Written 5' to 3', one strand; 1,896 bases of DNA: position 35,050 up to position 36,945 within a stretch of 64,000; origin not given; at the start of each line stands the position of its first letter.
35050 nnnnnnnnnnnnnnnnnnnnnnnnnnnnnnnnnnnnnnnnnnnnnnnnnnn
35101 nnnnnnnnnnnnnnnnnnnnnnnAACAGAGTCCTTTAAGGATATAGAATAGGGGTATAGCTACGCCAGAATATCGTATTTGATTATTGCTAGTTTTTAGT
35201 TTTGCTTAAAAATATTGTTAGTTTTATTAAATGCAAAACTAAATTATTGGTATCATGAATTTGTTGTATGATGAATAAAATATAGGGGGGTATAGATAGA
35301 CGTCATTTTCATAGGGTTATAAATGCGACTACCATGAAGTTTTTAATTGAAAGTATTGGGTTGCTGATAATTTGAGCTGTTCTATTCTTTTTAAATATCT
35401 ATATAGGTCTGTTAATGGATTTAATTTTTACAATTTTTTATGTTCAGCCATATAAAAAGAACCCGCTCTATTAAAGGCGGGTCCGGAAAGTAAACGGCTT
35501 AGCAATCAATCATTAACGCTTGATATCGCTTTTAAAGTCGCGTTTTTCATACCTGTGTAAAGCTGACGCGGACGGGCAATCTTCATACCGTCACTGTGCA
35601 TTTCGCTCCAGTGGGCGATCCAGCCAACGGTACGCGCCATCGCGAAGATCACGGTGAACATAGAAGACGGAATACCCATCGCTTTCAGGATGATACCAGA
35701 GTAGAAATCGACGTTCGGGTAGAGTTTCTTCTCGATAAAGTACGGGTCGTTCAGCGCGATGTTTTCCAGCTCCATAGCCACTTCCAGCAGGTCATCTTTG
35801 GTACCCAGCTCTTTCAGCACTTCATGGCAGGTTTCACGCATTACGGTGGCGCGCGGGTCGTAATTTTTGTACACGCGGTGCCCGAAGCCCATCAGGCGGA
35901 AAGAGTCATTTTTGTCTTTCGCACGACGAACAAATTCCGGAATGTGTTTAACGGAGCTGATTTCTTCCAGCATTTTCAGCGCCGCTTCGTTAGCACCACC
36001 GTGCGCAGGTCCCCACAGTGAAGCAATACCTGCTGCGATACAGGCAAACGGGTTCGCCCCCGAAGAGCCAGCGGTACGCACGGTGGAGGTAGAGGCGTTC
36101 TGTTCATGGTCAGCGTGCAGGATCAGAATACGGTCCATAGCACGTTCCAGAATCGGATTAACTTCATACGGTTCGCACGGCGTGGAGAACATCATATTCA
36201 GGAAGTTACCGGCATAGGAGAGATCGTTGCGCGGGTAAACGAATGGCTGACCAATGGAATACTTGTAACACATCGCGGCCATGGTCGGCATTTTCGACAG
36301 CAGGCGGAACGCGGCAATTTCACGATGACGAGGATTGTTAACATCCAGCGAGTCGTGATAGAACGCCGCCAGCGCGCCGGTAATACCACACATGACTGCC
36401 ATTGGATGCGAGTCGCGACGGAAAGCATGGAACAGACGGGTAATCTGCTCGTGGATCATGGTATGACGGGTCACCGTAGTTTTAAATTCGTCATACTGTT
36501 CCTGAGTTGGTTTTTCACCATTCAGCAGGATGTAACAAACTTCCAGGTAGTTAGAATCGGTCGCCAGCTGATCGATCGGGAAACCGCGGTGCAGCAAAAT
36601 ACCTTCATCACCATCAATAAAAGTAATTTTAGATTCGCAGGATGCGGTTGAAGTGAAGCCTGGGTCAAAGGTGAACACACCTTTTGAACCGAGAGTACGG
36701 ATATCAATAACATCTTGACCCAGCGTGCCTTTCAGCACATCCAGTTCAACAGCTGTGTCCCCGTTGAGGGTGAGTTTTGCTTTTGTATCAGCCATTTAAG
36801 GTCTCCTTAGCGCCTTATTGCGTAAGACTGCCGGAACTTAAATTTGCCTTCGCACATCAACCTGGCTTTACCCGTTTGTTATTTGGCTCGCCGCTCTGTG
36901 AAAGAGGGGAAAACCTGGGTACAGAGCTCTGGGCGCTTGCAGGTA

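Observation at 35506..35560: Single-base deletion shifts the last 12 codons of gltA (citrate synthase)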

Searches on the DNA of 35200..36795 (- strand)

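Call 3: search_dna_similar(query=window:35440-35700:-, collection=ecoli_genomes, mode=near, max_rows=30)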
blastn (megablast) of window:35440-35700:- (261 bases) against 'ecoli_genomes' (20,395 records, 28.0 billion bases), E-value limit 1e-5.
Records with a match: 5420; places in all: 5422; records where one place covers at least 80% of the query: 3359.
Genomes with a match: 5420 of 5426; with a place that covers at least 80% of the query: 3359. Places per genome that has any: lowest 1, median 1, highest 2. On chromosomes: 5421 places; on plasmids: 1.
Best place of each record, by identity: >=99% 106; 95-99% 3412; 90-95% 73; 80-90% 1829.
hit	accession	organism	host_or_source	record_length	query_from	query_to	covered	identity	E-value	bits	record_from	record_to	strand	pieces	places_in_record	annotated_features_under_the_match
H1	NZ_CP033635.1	Escherichia coli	chicken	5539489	1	261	100%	98.1%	5e-125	455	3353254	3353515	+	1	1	gltA: citrate synthase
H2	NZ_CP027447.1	Escherichia coli strain 2014C-3075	Homo sapiens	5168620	1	261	100%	98.1%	5e-125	455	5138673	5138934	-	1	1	gltA: citrate synthase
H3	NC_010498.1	Escherichia coli SMS-3-5 strain SMS-3-5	-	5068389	1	261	100%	98.1%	5e-125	455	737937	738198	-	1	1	gltA: citrate synthase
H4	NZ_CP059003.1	Escherichia coli strain 2D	Homo sapiens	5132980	1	261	100%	98.1%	5e-125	455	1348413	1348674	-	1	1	gltA: citrate synthase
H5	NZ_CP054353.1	Escherichia coli strain SCU-172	Homo sapiens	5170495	1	261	100%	98.1%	5e-125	455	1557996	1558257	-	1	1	gltA: citrate synthase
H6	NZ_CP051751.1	Escherichia coli strain SCU-301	Homo sapiens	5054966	1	261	100%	98.1%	5e-125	455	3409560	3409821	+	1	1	gltA: citrate synthase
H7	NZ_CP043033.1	Escherichia coli strain XDL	Homo sapiens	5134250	1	261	100%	98.1%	5e-125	455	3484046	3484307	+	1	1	gltA: citrate synthase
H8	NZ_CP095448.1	Escherichia coli strain LS45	chicken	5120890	1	261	100%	98.1%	5e-125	455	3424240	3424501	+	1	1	gltA: citrate synthase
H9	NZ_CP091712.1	Escherichia coli strain KFu014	river water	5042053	1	261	100%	98.1%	5e-125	455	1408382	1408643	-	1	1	gltA: citrate synthase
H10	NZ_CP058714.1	Escherichia coli strain M172-1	Manis javanica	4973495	1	261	100%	98.1%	5e-125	455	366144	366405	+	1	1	gltA: citrate synthase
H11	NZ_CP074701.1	Escherichia coli strain 702/18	Homo sapiens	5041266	1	261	100%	98.1%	5e-125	455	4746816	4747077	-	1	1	gltA: citrate synthase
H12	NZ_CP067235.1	Escherichia coli strain SBF22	surface water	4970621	1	261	100%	98.1%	5e-125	455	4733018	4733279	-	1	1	gltA: citrate synthase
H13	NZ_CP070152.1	Escherichia coli strain FDAARGOS_1285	Homo sapiens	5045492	1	261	100%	98.1%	5e-125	455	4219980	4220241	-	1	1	gltA: citrate synthase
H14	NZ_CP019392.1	Escherichia coli strain XH992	Homo sapiens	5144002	1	261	100%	98.1%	5e-125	455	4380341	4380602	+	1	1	gltA: citrate synthase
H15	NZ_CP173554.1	Escherichia coli strain 98203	Homo sapiens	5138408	1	261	100%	98.1%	5e-125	455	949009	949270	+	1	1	gltA: citrate synthase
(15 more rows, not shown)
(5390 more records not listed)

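Call 6: get_annotated_region(hit=H3, flank=1500)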
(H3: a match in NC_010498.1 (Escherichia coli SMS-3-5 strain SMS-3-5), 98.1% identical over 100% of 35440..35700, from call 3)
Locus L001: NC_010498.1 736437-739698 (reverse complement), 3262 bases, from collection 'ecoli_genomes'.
description: Escherichia coli SMS-3-5, complete sequence
organism: Escherichia coli SMS-3-5 strain SMS-3-5 (NCBI taxid 439855)
replicon: chromosome; assembly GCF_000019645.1
host: -; source: -; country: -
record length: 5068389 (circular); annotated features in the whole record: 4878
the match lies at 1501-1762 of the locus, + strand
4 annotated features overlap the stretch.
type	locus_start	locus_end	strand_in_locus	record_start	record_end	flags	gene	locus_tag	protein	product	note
CDS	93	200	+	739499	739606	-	-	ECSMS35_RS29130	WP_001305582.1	hypothetical protein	-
CDS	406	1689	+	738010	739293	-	gltA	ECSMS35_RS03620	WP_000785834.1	citrate synthase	-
CDS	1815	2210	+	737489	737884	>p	-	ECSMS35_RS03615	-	type 1 fimbrial protein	incomplete; partial in the middle of a contig; missing N-terminus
CDS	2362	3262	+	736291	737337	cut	abrB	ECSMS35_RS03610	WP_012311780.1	AbrB family transcriptional regulator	-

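Call 10: search_dna_similar(query=window:35515-35590:-, collection=ecoli_genomes, mode=near, max_rows=15)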
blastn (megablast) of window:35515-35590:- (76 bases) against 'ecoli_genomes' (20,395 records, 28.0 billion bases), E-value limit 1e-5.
Records with a match: 4025; places in all: 4027; records where one place covers at least 80% of the query: 3884.
Genomes with a match: 4025 of 5426; with a place that covers at least 80% of the query: 3884. Places per genome that has any: lowest 1, median 1, highest 2. On chromosomes: 4026 places; on plasmids: 1.
Best place of each record, by identity: >=99% 84; 95-99% 3755; 90-95% 186.
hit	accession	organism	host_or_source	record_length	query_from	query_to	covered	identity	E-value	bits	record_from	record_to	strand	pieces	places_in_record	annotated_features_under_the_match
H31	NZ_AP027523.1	Escherichia coli strain LR-33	Homo sapiens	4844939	1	76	100%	97.4%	7e-28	130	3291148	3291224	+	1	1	gltA: citrate synthase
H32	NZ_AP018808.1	Escherichia coli strain E2865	Bos taurus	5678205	1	76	100%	96.1%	3e-26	124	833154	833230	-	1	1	gltA: citrate synthase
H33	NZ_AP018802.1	Escherichia coli strain E2863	Bos taurus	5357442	1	76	100%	96.1%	3e-26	124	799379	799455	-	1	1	gltA: citrate synthase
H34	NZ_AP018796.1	Escherichia coli strain E2855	Bos taurus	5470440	1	76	100%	96.1%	3e-26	124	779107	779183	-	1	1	gltA: citrate synthase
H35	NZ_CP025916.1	Escherichia coli strain 120899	Homo sapiens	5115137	1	76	100%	96.1%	3e-26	124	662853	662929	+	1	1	gltA: citrate synthase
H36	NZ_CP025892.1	Escherichia coli strain 503025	Homo sapiens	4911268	1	76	100%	96.1%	3e-26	124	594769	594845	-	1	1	gltA: citrate synthase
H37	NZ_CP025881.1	Escherichia coli strain 503440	Homo sapiens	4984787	1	76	100%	96.1%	3e-26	124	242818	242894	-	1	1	gltA: citrate synthase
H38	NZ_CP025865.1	Escherichia coli strain 504211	Homo sapiens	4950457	1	76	100%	96.1%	3e-26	124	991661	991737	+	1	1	gltA: citrate synthase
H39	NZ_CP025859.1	Escherichia coli strain 504239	Homo sapiens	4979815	1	76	100%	96.1%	3e-26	124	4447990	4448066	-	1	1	gltA: citrate synthase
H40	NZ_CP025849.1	Escherichia coli strain 600468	Homo sapiens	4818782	1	76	100%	96.1%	3e-26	124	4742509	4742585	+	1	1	gltA: citrate synthase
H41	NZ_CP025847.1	Escherichia coli strain 602354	Homo sapiens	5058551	1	76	100%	96.1%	3e-26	124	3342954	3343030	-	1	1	gltA: citrate synthase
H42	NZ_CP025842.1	Escherichia coli strain 720632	Homo sapiens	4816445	1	76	100%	96.1%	3e-26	124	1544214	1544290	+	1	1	gltA: citrate synthase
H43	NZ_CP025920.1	Escherichia coli strain 103605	Homo sapiens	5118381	1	76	100%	96.1%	3e-26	124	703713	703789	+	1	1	gltA: citrate synthase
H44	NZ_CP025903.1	Escherichia coli strain 300709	Homo sapiens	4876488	1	76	100%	96.1%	3e-26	124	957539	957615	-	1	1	gltA: citrate synthase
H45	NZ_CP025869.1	Escherichia coli strain 503829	Homo sapiens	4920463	1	76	100%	96.1%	3e-26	124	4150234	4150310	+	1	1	gltA: citrate synthase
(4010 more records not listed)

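Call 24: search_dna_similar(query=window:35506-36795:-, collection=ecoli_genomes, mode=near, max_rows=12)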
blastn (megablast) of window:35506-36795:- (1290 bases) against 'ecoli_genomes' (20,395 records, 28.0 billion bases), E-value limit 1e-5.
Records with a match: 5425; places in all: 5428; records where one place covers at least 80% of the query: 5424.
Genomes with a match: 5425 of 5426; with a place that covers at least 80% of the query: 5424. Places per genome that has any: lowest 1, median 1, highest 2. On chromosomes: 5427 places; on plasmids: 1.
Best place of each record, by identity: >=99% 176; 95-99% 5247; 90-95% 2.
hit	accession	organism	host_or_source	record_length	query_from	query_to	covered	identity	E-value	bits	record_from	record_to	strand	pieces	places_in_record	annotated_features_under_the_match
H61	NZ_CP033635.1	Escherichia coli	chicken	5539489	1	1290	100%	99.7%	0e+0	2361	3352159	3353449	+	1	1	gltA: citrate synthase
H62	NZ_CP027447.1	Escherichia coli strain 2014C-3075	Homo sapiens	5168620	1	1290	100%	99.7%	0e+0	2361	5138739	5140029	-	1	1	gltA: citrate synthase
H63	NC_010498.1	Escherichia coli SMS-3-5 strain SMS-3-5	-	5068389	1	1290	100%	99.7%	0e+0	2361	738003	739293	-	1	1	gltA: citrate synthase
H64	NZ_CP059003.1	Escherichia coli strain 2D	Homo sapiens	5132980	1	1290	100%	99.7%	0e+0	2361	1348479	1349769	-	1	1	gltA: citrate synthase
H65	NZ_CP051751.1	Escherichia coli strain SCU-301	Homo sapiens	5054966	1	1290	100%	99.7%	0e+0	2361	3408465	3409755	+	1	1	gltA: citrate synthase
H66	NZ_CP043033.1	Escherichia coli strain XDL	Homo sapiens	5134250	1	1290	100%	99.7%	0e+0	2361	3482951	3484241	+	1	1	gltA: citrate synthase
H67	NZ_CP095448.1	Escherichia coli strain LS45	chicken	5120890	1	1290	100%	99.7%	0e+0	2361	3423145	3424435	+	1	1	gltA: citrate synthase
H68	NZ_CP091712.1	Escherichia coli strain KFu014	river water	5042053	1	1290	100%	99.7%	0e+0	2361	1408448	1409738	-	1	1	gltA: citrate synthase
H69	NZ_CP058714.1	Escherichia coli strain M172-1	Manis javanica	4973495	1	1290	100%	99.7%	0e+0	2361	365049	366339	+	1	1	gltA: citrate synthase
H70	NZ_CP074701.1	Escherichia coli strain 702/18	Homo sapiens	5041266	1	1290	100%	99.7%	0e+0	2361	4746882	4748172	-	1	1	gltA: citrate synthase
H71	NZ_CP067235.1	Escherichia coli strain SBF22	surface water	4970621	1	1290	100%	99.7%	0e+0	2361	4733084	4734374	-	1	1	gltA: citrate synthase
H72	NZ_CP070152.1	Escherichia coli strain FDAARGOS_1285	Homo sapiens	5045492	1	1290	100%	99.7%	0e+0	2361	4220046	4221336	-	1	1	gltA: citrate synthase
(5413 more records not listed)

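Call 33: get_annotated_region(hit=H31, flank=300)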
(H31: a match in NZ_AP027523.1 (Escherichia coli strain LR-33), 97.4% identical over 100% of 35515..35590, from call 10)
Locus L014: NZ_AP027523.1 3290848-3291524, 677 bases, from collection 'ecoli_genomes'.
description: Escherichia coli strain LR-33 chromosome, complete genome
organism: Escherichia coli strain LR-33 (NCBI taxid 562)
replicon: chromosome; assembly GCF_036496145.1
host: Homo sapiens; source: feces; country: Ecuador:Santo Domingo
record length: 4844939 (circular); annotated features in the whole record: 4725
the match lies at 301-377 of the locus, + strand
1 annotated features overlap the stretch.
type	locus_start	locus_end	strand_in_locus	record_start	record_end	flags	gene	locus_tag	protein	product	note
CDS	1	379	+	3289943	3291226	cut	gltA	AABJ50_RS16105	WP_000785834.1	citrate synthase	-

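Call 50: search_dna_similar(query=window:35200-35551:+, collection=ecoli_genomes, mode=near, max_rows=10)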
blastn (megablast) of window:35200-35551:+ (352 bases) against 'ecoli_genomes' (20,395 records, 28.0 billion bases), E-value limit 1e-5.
Records with a match: 4332; places in all: 4338; records where one place covers at least 80% of the query: 2388.
Genomes with a match: 4332 of 5426; with a place that covers at least 80% of the query: 2388. Places per genome that has any: lowest 1, median 1, highest 2. On chromosomes: 4337 places; on plasmids: 1.
Best place of each record, by identity: >=99% 6; 95-99% 1900; 90-95% 930; 80-90% 33; 60-80% 1463.
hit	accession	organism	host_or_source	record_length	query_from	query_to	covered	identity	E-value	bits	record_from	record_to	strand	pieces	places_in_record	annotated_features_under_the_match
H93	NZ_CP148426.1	Escherichia coli strain Z1323CEC0014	Chicken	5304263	1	352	100%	94.3%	2e-150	540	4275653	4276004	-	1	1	gltA: citrate synthase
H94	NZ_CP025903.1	Escherichia coli strain 300709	Homo sapiens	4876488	1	352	100%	94.1%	9e-149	534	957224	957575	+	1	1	gltA: citrate synthase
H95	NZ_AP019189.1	Escherichia coli strain M217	Homo sapiens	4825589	1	352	100%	94.1%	9e-149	534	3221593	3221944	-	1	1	gltA: citrate synthase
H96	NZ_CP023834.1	Escherichia coli strain 4/2-1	Homo sapiens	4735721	1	352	100%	94.1%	9e-149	534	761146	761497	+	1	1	gltA: citrate synthase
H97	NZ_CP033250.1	Escherichia coli strain ECCHD184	chicken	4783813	1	352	100%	94.1%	9e-149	534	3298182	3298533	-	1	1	gltA: citrate synthase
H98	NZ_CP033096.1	Escherichia coli strain CP53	pig feces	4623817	1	352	100%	94.1%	9e-149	534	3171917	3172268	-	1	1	gltA: citrate synthase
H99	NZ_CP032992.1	Escherichia coli strain W5-6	Jin River water W5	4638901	1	352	100%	94.1%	9e-149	534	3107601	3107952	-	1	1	gltA: citrate synthase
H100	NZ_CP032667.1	Escherichia coli str. K-12 substr. MG1655 strain K-12 ...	Laboratory strain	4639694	1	352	100%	94.1%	9e-149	534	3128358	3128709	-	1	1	gltA: citrate synthase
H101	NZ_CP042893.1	Escherichia coli strain CFSAN061772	missing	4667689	1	352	100%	94.1%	9e-149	534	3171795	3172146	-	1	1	gltA: citrate synthase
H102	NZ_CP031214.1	Escherichia coli strain C600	Homo sapiens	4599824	1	352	100%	94.1%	9e-149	534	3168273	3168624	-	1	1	gltA: citrate synthase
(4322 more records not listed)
